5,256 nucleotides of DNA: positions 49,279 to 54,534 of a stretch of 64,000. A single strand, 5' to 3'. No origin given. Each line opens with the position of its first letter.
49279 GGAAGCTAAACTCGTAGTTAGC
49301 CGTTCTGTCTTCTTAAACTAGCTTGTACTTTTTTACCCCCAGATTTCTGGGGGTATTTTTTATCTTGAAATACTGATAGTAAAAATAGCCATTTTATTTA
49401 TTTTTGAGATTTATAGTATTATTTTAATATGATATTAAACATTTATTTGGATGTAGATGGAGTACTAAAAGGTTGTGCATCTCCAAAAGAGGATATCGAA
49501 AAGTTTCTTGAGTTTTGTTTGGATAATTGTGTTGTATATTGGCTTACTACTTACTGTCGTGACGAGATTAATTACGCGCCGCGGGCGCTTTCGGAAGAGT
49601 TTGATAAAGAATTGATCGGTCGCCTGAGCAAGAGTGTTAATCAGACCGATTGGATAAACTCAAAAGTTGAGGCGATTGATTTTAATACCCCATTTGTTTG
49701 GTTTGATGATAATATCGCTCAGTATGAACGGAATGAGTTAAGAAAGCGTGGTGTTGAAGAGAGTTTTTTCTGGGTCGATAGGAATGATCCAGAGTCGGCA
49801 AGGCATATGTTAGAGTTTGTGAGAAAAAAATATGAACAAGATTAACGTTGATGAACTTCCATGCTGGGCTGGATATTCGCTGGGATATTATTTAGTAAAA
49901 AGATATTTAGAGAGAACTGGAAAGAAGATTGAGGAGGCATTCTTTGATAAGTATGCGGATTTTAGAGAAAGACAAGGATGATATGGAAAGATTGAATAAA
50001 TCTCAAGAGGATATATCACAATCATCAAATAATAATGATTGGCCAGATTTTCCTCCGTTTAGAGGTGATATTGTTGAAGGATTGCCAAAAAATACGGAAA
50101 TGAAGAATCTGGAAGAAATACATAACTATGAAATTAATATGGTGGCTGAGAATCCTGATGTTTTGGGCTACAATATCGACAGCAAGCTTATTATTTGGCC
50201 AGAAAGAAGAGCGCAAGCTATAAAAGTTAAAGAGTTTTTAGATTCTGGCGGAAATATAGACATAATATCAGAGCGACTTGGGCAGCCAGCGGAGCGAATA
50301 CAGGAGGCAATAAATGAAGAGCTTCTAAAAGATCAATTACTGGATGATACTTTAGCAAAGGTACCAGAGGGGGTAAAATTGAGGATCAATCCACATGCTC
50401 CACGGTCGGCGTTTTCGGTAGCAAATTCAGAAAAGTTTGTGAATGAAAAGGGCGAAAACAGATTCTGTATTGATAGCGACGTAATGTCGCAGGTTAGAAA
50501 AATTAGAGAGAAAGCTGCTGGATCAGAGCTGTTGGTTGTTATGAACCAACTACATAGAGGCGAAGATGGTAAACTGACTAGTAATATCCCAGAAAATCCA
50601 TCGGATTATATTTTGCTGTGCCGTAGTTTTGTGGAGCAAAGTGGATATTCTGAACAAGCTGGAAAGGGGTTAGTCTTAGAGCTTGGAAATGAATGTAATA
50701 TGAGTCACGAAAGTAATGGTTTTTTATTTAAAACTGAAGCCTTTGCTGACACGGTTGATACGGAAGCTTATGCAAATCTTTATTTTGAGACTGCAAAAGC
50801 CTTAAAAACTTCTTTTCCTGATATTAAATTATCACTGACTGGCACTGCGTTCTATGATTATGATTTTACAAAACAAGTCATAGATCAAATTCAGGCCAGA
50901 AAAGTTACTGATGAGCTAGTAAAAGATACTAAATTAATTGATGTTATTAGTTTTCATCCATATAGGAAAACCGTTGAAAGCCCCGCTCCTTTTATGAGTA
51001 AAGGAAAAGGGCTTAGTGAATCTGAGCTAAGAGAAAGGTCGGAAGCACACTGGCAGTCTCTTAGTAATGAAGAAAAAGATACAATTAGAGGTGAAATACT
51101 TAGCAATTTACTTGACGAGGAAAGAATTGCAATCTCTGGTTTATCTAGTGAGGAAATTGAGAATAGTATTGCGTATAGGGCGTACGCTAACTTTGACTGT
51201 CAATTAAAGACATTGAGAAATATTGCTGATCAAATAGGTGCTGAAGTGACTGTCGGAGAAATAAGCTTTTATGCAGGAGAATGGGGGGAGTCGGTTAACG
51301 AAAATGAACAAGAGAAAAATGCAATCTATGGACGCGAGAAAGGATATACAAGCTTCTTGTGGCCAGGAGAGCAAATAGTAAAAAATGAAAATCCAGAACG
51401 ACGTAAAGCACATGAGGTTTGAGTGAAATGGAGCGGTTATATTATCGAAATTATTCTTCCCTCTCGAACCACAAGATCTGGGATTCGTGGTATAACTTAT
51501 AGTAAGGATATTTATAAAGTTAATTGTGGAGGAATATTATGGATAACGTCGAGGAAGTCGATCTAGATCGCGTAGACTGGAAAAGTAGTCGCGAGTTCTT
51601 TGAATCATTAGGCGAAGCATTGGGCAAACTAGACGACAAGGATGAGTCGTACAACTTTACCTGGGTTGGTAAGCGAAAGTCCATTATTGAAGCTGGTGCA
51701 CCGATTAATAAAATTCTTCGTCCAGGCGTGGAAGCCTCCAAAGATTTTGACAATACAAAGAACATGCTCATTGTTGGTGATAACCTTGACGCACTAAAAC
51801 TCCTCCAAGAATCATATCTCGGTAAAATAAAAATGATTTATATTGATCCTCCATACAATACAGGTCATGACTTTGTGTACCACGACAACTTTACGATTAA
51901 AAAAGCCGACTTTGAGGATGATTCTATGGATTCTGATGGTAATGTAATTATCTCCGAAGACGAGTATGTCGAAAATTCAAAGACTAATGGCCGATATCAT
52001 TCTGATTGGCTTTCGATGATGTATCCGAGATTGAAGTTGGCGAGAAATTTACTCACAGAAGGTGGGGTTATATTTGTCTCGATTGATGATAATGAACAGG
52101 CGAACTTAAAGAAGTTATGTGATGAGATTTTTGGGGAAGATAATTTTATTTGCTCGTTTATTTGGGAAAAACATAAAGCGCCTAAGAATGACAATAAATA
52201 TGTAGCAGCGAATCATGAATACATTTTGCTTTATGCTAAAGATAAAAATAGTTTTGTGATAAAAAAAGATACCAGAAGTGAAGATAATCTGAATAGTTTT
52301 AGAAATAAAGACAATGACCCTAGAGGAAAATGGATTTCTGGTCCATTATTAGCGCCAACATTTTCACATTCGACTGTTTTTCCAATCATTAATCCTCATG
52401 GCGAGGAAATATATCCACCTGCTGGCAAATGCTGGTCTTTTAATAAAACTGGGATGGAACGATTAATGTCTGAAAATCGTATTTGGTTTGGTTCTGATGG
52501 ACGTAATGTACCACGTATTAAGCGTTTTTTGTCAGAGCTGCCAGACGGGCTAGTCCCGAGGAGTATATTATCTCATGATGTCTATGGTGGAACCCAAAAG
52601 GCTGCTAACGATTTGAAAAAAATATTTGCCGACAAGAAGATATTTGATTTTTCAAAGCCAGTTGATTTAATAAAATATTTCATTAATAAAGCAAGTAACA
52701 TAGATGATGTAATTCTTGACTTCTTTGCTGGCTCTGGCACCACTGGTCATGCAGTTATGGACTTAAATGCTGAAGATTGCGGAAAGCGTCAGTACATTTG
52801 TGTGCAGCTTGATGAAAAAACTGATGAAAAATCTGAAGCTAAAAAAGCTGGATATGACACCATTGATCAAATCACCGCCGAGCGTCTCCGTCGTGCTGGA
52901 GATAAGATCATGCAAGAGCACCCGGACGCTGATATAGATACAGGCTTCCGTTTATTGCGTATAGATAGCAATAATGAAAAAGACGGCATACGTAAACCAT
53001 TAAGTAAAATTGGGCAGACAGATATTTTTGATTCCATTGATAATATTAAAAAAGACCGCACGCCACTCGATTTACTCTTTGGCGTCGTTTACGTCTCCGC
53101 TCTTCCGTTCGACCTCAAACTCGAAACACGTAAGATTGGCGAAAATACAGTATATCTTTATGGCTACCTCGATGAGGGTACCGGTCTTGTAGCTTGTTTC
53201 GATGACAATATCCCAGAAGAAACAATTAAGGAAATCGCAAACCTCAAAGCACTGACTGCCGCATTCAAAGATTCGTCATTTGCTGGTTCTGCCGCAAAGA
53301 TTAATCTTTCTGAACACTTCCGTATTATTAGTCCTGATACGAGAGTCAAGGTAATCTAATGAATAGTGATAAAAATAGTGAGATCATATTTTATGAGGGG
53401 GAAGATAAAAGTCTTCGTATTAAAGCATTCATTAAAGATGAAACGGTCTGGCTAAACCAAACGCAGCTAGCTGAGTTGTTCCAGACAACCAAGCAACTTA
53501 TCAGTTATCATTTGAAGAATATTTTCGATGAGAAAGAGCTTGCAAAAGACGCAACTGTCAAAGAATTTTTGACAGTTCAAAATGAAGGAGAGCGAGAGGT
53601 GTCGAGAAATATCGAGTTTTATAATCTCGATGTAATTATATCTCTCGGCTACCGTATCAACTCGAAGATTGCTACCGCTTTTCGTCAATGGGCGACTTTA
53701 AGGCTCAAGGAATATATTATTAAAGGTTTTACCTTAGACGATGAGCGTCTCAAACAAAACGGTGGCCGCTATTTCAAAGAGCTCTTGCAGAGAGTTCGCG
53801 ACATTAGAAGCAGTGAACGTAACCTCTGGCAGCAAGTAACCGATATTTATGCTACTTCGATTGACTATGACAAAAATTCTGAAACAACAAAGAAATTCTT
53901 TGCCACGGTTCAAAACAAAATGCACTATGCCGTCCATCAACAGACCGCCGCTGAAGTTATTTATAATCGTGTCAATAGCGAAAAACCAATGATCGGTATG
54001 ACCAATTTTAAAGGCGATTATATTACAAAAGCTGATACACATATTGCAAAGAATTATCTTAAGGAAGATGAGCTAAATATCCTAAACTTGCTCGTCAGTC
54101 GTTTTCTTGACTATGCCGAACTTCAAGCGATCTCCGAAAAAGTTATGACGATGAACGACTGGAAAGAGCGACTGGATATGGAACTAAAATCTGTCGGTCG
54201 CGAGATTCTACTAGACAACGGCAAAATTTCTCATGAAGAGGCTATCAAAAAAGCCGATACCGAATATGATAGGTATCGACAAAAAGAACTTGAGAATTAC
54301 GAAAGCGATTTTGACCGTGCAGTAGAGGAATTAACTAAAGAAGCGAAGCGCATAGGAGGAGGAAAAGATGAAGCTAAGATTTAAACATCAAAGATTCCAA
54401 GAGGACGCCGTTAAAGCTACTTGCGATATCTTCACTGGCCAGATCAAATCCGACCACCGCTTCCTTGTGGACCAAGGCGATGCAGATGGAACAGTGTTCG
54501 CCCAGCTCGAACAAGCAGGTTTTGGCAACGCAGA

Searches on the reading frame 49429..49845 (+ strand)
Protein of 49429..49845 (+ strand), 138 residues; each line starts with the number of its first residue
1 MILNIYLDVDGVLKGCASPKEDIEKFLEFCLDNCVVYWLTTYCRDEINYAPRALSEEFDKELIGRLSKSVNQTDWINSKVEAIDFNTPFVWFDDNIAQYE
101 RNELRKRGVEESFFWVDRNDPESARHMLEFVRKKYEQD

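Call 24: search_protein_families(library=pfam, proteins=[window:49429-49845:+], max_evalue=0.001)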
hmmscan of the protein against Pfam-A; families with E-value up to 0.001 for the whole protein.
window:49429-49845:+ (138 aa): 1 family
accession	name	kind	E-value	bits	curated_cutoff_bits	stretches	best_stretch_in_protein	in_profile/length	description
PF18143.6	HAD_SAK_2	-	0.00055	20.7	27.5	0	5-109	2-126/139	HAD domain in Swiss Army Knife RNA repair proteins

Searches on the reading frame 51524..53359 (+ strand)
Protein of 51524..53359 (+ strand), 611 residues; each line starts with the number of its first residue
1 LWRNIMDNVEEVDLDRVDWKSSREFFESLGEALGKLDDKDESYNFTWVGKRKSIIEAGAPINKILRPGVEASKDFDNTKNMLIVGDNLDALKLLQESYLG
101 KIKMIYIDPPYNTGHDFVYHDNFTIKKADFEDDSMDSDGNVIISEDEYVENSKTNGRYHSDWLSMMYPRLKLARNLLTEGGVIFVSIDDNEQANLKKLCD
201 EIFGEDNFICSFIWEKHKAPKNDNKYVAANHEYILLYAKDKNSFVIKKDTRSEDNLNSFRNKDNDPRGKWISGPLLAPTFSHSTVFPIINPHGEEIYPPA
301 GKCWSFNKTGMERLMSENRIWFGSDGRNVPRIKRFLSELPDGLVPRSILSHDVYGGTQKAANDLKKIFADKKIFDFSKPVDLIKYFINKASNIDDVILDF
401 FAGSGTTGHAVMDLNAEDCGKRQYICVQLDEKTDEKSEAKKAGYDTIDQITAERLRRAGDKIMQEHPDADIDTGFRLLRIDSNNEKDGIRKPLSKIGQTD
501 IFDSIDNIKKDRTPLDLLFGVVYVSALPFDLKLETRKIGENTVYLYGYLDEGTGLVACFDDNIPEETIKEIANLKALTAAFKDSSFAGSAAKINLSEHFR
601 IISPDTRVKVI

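Call 24: search_protein_families(library=pfam, proteins=[window:51524-53359:+], max_evalue=0.001)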
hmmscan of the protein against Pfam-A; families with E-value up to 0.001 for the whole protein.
window:51524-53359:+ (611 aa): 1 family
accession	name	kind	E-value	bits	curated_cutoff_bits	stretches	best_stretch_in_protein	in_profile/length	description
PF01555.25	N6_N4_Mtase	-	2.7e-41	142.4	26.7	1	102-432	1-214/221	DNA methylase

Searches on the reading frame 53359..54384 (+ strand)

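Call 24: search_protein_families(library=pfam, proteins=[window:53359-54384:+], max_evalue=0.001)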
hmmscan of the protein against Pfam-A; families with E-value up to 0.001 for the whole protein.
window:53359-54384:+ (341 aa): 2 families
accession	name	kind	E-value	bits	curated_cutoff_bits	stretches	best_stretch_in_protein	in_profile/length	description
PF13310.11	Virulence_RhuM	-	7.4e-107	356.8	33.7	1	65-311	1-249/252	Virulence protein RhuM family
PF20423.3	AceK_regulatory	-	0.00068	19.3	25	0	141-205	54-116/302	Isocitrate dehydrogenase kinase/phosphatase (AceK), regulatory domain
